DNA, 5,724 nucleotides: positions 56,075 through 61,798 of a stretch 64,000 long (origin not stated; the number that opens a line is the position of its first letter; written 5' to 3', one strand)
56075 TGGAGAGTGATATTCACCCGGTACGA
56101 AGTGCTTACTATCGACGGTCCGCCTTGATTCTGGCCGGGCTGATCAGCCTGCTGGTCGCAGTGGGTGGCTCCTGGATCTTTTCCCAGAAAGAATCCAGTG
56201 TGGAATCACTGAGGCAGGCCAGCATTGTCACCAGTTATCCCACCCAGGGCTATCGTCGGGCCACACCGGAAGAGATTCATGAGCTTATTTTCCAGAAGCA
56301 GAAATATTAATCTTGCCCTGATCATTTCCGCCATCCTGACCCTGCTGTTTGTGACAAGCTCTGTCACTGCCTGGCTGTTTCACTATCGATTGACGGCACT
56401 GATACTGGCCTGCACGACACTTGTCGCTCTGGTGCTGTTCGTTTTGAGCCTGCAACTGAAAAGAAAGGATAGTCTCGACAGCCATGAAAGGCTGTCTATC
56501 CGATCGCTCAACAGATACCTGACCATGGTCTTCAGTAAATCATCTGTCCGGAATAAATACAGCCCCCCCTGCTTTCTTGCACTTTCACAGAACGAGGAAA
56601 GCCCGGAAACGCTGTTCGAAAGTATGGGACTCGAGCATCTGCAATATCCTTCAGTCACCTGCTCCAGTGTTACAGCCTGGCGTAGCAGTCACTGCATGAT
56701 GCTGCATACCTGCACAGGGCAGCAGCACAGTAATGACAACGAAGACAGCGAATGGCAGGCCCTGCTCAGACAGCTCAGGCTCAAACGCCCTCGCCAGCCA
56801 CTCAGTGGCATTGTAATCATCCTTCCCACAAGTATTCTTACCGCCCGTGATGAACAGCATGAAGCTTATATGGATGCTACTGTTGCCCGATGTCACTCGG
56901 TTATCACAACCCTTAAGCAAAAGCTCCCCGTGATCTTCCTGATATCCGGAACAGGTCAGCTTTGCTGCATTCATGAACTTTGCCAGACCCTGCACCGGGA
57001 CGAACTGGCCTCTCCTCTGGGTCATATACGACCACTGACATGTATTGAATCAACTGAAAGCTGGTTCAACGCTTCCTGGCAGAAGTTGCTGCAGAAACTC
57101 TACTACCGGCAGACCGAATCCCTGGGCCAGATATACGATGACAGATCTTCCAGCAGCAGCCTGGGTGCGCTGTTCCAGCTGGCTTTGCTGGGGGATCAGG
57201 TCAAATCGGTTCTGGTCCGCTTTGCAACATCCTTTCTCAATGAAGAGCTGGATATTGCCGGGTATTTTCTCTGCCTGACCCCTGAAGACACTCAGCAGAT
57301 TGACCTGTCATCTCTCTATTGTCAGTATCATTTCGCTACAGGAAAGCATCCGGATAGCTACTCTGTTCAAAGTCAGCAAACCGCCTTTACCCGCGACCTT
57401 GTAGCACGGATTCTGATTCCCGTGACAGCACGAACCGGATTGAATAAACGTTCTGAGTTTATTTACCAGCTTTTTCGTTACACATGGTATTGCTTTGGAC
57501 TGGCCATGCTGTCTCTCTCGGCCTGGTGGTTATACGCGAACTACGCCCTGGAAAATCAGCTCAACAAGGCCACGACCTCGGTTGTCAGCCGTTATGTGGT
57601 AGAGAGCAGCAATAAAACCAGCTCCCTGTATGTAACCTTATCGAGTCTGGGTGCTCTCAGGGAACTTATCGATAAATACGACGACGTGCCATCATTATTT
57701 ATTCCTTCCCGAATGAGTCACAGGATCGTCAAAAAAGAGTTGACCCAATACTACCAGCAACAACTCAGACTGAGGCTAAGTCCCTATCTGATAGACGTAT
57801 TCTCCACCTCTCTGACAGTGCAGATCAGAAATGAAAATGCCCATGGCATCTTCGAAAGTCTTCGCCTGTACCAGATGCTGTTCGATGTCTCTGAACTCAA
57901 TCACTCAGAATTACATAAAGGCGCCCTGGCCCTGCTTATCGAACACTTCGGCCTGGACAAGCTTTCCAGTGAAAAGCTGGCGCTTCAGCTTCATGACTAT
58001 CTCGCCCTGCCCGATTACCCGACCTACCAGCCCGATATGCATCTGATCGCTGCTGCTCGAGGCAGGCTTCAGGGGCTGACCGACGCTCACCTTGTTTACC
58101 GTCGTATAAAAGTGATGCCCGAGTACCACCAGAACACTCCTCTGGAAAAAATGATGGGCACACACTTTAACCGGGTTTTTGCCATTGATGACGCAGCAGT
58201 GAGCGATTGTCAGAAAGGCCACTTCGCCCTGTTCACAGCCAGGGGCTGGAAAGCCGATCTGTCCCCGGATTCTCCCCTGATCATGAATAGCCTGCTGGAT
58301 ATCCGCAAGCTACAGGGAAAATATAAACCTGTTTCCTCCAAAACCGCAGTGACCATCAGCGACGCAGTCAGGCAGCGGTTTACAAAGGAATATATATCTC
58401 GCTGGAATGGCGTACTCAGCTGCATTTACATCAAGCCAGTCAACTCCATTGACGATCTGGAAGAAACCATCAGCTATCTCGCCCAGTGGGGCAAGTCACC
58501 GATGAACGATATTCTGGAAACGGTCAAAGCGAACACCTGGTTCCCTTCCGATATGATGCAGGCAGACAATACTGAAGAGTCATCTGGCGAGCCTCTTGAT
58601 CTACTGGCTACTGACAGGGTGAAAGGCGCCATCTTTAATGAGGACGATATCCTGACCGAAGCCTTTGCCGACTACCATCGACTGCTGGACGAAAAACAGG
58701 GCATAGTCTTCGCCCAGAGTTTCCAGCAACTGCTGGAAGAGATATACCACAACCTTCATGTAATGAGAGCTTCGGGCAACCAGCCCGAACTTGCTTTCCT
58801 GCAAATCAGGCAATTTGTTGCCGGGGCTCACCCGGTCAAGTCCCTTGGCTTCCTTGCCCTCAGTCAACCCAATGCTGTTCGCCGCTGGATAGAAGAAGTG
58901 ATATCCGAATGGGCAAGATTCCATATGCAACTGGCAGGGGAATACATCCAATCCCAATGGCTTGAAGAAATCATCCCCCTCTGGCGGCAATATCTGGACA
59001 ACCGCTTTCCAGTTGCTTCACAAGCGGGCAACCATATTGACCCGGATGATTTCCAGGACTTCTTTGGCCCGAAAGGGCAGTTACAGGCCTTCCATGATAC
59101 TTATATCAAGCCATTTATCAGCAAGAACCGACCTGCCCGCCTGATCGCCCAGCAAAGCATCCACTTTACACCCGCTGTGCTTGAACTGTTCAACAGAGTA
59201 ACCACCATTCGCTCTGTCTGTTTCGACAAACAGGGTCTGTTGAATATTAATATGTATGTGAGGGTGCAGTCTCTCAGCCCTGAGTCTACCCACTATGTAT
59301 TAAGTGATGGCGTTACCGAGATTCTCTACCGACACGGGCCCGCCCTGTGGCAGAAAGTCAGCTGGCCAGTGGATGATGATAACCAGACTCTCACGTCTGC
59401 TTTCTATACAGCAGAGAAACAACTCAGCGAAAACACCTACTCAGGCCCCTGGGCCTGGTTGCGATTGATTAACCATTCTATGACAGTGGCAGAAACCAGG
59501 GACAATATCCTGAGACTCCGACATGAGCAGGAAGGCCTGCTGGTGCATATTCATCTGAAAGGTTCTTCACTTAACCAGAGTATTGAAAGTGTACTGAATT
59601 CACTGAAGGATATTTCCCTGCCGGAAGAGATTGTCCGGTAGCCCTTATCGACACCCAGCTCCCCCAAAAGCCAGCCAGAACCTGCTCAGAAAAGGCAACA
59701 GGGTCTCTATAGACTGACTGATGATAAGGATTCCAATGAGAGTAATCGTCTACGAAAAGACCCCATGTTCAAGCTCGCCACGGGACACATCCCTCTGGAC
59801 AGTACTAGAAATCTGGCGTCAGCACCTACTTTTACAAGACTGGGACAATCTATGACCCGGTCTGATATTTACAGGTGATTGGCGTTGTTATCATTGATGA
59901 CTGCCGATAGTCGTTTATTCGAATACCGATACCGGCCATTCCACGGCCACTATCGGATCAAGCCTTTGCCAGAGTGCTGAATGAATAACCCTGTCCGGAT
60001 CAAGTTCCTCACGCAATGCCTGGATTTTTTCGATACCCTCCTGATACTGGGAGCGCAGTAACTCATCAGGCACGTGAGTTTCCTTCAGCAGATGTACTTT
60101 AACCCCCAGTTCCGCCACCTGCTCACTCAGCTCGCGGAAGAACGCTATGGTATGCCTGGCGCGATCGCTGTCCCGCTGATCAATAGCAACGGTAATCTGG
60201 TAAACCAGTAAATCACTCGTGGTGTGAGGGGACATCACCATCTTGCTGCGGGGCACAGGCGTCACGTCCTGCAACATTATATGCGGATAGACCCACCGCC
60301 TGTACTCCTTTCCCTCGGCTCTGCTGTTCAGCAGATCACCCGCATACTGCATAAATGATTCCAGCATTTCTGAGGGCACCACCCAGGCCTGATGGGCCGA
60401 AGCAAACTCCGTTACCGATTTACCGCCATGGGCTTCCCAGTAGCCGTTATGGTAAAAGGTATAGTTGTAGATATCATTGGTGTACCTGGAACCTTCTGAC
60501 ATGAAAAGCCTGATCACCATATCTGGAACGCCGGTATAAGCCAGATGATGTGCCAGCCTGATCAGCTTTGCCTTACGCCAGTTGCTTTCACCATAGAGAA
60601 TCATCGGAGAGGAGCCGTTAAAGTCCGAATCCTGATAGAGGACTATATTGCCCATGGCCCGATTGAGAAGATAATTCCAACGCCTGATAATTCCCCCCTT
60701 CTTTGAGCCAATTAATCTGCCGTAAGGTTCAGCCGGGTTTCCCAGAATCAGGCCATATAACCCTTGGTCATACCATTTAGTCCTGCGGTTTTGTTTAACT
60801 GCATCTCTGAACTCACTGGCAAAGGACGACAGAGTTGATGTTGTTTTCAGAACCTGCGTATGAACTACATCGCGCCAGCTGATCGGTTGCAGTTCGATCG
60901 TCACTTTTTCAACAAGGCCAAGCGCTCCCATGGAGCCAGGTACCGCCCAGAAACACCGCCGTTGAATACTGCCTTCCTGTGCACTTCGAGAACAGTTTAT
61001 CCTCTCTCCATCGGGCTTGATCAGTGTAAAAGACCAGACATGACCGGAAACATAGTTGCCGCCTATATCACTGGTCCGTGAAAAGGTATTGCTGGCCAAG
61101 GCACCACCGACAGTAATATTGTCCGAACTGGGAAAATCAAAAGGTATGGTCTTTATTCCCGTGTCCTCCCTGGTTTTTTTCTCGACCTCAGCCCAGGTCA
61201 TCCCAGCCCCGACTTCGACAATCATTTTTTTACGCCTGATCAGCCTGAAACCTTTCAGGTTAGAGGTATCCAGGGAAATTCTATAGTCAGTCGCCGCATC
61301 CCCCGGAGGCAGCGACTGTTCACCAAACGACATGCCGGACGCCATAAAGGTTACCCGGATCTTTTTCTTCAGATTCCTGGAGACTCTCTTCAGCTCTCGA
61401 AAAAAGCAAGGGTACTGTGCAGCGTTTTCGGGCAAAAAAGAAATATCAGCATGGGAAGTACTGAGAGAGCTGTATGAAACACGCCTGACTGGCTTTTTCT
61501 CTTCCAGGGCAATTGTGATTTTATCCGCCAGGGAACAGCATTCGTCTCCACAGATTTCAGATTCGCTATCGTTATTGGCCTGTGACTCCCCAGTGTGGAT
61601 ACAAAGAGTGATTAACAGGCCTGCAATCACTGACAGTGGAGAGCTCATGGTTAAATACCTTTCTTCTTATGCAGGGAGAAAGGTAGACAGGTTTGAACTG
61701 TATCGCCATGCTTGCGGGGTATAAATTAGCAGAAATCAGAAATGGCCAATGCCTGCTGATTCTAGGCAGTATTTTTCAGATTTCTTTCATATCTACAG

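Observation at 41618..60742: T6SS cluster is an island bracketed by long direct repeats of its host locus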

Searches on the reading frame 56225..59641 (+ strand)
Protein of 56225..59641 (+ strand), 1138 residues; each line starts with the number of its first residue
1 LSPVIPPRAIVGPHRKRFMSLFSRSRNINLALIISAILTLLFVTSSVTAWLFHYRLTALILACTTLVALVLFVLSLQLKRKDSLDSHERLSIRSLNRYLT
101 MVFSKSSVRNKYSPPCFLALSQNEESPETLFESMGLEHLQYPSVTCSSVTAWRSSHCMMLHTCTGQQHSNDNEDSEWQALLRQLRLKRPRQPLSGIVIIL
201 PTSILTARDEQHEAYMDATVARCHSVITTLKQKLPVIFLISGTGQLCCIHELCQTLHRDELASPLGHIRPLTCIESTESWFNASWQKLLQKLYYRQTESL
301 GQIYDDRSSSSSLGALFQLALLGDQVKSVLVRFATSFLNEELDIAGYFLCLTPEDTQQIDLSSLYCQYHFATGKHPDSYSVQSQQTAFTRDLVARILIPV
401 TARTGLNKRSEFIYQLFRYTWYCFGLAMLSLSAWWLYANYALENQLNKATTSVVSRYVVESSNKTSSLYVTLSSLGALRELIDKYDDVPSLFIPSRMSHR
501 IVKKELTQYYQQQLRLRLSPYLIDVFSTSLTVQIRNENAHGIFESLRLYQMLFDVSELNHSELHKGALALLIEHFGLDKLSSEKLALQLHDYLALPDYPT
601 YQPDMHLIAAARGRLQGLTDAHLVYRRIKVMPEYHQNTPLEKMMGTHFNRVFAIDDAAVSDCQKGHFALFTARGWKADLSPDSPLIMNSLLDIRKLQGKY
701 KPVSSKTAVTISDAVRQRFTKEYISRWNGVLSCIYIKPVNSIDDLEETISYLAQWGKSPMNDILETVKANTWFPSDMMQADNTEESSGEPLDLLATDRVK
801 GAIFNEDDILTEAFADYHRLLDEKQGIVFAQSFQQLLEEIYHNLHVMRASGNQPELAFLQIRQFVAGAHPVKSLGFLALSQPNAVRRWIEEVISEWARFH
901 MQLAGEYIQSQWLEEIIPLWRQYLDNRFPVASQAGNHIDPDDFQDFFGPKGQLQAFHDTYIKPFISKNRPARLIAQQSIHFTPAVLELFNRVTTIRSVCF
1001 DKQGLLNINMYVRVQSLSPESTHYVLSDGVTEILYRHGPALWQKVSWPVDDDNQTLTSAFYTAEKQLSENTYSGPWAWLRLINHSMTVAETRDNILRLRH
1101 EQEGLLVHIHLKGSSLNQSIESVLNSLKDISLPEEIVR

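Call 6: search_protein_families(library=pfam, proteins=[window:56225-59641:+])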
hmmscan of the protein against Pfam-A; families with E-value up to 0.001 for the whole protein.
window:56225-59641:+ (1138 aa): 3 families
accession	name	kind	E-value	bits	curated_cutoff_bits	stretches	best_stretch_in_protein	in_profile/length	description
PF06761.17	IcmF-related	-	1.9e-28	100.3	27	1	500-771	33-307/308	Intracellular multiplication and human macrophage-killing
PF14331.11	IcmF-related_N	-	1.7e-27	96.8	25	1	173-423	4-257/259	IcmF-related N-terminal domain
PF06744.18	IcmF_C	-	1.1e-15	58.1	26.7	1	1012-1113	3-104/106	Type VI secretion protein IcmF C2-like domain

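Call 47: search_protein_families(library=ncbifam, proteins=[window:56225-59641:+], max_evalue=0.01)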
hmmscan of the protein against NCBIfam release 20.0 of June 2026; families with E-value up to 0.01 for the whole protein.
window:56225-59641:+ (1138 aa): 2 families
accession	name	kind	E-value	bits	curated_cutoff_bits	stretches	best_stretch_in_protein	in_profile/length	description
TIGR03348.1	VI_IcmF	equivalog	2.1e-113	380.3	388.15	1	166-1121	175-1157/1168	type VI secretion system membrane subunit TssM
NF038226.1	IcmF_IVB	equivalog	8.4e-17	60.3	1000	1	868-1090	705-927/973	type IVB secretion system protein IcmF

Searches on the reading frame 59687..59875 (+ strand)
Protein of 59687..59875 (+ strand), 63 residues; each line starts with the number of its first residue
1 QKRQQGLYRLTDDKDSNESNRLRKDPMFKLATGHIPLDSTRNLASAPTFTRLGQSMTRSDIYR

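Call 23: search_protein_families(library=pfam, proteins=[window:59687-59875:+], max_evalue=1)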
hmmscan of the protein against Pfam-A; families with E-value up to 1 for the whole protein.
seq(63 aa): 1 family
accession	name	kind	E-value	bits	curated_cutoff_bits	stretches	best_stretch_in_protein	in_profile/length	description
PF13701.12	DDE_Tnp_1_4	-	2.1e-08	33.3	34.7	1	13-63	72-117/435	Transposase DDE domain group 1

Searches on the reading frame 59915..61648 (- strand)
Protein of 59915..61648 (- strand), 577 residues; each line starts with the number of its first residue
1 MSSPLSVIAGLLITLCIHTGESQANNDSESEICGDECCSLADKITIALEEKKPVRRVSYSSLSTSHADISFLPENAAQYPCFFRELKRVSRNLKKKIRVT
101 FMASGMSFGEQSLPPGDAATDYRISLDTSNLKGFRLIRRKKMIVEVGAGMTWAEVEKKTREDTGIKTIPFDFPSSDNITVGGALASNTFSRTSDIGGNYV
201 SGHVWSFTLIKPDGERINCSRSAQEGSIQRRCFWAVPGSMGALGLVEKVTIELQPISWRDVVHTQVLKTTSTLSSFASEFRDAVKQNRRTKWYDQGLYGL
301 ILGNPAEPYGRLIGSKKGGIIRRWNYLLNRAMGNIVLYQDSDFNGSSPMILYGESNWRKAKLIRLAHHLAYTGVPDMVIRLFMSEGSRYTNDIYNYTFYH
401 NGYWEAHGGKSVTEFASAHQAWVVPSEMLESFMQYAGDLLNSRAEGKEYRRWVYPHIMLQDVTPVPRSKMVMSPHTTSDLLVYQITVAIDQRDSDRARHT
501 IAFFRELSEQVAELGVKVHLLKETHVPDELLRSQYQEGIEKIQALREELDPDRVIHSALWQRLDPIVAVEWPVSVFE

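Call 6: search_protein_families(library=pfam, proteins=[window:59915-61648:-])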
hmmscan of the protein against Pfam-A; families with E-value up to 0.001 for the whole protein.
window:59915-61648:- (577 aa): 2 families
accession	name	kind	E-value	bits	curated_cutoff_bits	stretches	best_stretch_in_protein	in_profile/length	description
PF01565.28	FAD_binding_4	-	2.1e-14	53.8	26.4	1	94-220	22-139/139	FAD binding domain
PF04030.19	ALO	-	0.00074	19.7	23.1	0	477-561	174-256/258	D-arabinono-1,4-lactone oxidase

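Call 11: find_homologous_proteins(query=window:59915-61648:-)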
Query window:59915-61648:- (577 aa): 8 proteins with E <= 0.001 among 8000 candidates.
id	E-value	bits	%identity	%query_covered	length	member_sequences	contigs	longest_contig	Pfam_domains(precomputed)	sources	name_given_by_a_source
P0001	0.0e+0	1327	100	100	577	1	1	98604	PF01565.29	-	-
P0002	1.2e-163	564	51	89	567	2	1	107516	PF04030.20,PF01565.29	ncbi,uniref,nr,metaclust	ncbi:FAD-binding protein [Endozoicomonas arenosclerae]|uniref:FAD-binding protein n=1 Tax=Endozoicom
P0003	2.0e-160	553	50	90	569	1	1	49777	PF01565.29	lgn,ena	-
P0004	6.0e-150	519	51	81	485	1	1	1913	PF01565.29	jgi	jgi:FAD/FMN-containing dehydrogenase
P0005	1.6e-87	312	36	81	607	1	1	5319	PF01565.29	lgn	-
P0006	8.7e-62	227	43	53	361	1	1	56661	PF01565.29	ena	-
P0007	5.7e-7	47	27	33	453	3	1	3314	PF04030.20,PF01565.29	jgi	-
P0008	5.8e-7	47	27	33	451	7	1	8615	PF04030.20,PF01565.29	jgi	jgi:decaprenylphospho-beta-D-ribofuranose 2-oxidase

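Call 12: find_encoding_contigs(protein=P0002, flank=10000, max_places=3)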
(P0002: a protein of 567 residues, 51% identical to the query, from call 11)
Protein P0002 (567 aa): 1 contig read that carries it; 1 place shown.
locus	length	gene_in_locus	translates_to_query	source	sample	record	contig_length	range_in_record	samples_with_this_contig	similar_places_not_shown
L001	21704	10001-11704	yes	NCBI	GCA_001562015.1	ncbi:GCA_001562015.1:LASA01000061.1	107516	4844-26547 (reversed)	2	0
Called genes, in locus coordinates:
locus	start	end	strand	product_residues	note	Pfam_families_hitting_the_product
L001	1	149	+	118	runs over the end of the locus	PF07238:PilZ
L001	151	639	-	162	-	PF13404:HTH_AsnC-type, PF13412:HTH_24, PF01037:AsnC_trans_reg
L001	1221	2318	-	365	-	PF01168:Ala_racemase_N, PF00842:Ala_racemase_C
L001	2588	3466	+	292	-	PF24684:Vgb_lyase (faint), PF01731:Arylesterase (faint), PF08450:SGL, PF01436:NHL (faint), PF03088:Str_synth (weak), PF20067:SSL_N (faint)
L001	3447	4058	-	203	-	PF01323:DSBA, PF13743:Thioredoxin_5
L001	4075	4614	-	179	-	PF04366:Ysc84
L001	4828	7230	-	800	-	PF03797:Autotransporter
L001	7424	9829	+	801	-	PF03797:Autotransporter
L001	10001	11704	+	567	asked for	PF01565:FAD_binding_4, PF04030:ALO (weak)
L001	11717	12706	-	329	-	PF04166:PdxA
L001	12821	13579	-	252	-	PF08220:HTH_DeoR, PF08279:HTH_11 (weak), PF00455:DeoRC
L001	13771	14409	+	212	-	PF08271:Zn_Ribbon_TF (faint), PF04403:PqiA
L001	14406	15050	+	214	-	PF04403:PqiA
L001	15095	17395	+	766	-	PF02470:MlaD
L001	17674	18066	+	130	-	PF13279:4HBT_2, PF03061:4HBT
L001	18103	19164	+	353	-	-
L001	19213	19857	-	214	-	PF25182:NonGDSL, PF00657:Lipase_GDSL, PF13472:Lipase_GDSL_2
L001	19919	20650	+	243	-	PF00005:ABC_tran, PF02463:SMC_N (faint), PF13304:AAA_21 (faint)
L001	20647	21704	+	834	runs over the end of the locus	PF02687:FtsX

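Call 13: find_encoding_contigs(protein=P0003, flank=10000, max_places=3)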
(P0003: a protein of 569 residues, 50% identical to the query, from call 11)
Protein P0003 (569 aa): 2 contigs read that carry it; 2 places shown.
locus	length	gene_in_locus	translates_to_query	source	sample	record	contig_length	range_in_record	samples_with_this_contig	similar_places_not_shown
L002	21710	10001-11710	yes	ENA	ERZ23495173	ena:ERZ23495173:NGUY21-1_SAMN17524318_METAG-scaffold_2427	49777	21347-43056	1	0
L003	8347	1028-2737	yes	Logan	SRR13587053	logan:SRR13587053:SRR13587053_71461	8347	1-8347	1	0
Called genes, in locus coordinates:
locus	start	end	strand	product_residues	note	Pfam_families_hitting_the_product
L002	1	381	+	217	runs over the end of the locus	PF13103:TonB_2 (weak), PF03544:TonB_C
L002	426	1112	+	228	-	PF01618:MotA_ExbB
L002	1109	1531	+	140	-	PF02472:ExbD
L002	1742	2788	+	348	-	PF01032:FecCD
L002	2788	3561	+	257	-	PF02463:SMC_N (faint), PF00005:ABC_tran, PF13304:AAA_21 (faint)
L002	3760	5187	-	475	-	-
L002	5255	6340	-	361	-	PF01041:DegT_DnrJ_EryC1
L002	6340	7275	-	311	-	PF01408:GFO_IDH_MocA, PF02894:GFO_IDH_MocA_C (faint), PF22725:GFO_IDH_MocA_C3 (weak)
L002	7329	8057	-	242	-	PF17746:SfsA_N, PF03749:SfsA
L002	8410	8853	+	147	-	PF21157:DksA_N, PF01258:zf-dskA_traR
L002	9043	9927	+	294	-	PF00749:tRNA-synt_1c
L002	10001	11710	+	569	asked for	PF01565:FAD_binding_4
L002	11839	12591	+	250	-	-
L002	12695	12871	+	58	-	-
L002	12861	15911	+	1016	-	PF00989:PAS (weak), PF00512:HisKA, PF02518:HATPase_c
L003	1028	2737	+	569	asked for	PF01565:FAD_binding_4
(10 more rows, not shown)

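Call 14: find_encoding_contigs(protein=P0006, flank=10000, max_places=3)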
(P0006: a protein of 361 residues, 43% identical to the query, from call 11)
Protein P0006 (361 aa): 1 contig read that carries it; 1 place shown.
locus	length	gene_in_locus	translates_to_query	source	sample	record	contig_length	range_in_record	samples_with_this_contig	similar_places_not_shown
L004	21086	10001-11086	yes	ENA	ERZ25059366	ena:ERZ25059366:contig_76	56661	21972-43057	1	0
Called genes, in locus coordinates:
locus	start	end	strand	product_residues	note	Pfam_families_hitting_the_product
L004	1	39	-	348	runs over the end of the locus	PF02812:ELFV_dehydrog_N, PF00208:ELFV_dehydrog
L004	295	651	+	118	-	PF07238:PilZ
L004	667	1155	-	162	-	PF13404:HTH_AsnC-type, PF13412:HTH_24, PF01037:AsnC_trans_reg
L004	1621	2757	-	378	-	PF01168:Ala_racemase_N, PF00842:Ala_racemase_C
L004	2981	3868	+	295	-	PF24684:Vgb_lyase (faint), PF08450:SGL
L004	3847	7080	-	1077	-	PF00930:DPPIV_N (faint), PF26549:Tricorn_N, PF07676:PD40 (faint), PF25174:Beta-prop_THOC3 (faint), PF26550:Tricorn_2nd, PF14684:Tricorn_C1, PF14685:PDZ_Tricorn, PF03572:Peptidase_S41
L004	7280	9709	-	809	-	PF03797:Autotransporter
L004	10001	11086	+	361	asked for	PF01565:FAD_binding_4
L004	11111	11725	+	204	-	-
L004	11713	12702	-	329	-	PF04166:PdxA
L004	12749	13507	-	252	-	PF08220:HTH_DeoR, PF08279:HTH_11 (weak), PF00455:DeoRC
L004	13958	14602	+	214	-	PF04403:PqiA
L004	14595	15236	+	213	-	PF04403:PqiA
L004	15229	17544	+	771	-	PF02470:MlaD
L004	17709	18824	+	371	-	-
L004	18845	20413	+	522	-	-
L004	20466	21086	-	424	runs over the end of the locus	-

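Call 17: find_related_loci(query=A1, collection=genome_contigs, flank=10000)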
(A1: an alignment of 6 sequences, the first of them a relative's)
Query A1 (577 aa) in genome_contigs; peptide patterns used: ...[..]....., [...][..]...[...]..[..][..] (x = any residue, [..] = any of these).
58 stretches matched a pattern; 1 encode a relative of the query (tblastn E <= 1e-3); 1 distinct loci.
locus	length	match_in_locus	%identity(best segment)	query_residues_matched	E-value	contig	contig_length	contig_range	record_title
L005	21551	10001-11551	51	54-566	2e-172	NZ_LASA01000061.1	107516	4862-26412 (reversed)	Endozoicomonas arenosclerae strain ab112 bacteriosponge_c13, whole genome shotgun sequence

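Call 47: search_protein_families(library=ncbifam, proteins=[window:59915-61648:-], max_evalue=0.01)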
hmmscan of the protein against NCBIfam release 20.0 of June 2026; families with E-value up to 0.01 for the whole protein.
window:59915-61648:- (577 aa): 4 families
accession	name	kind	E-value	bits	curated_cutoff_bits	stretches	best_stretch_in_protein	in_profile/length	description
NF053785.1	DcplphribOxDprE1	equivalog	2.3e-13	50.2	500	2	124-260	59-187/449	decaprenylphosphoryl-beta-D-ribose oxidase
TIGR01678.1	FAD_lactone_ox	subfamily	1.3e-09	37.5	396.8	1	84-270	28-193/438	sugar 1,4-lactone oxidase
TIGR01677.1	pln_FAD_oxido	subfamily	1.1e-05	24.2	383.1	1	68-265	28-223/560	FAD-dependent oxidoreductase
TIGR01679.1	bact_FAD_ox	subfamily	9.2e-05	21.5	292.25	1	172-290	98-204/419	FAD-linked oxidoreductase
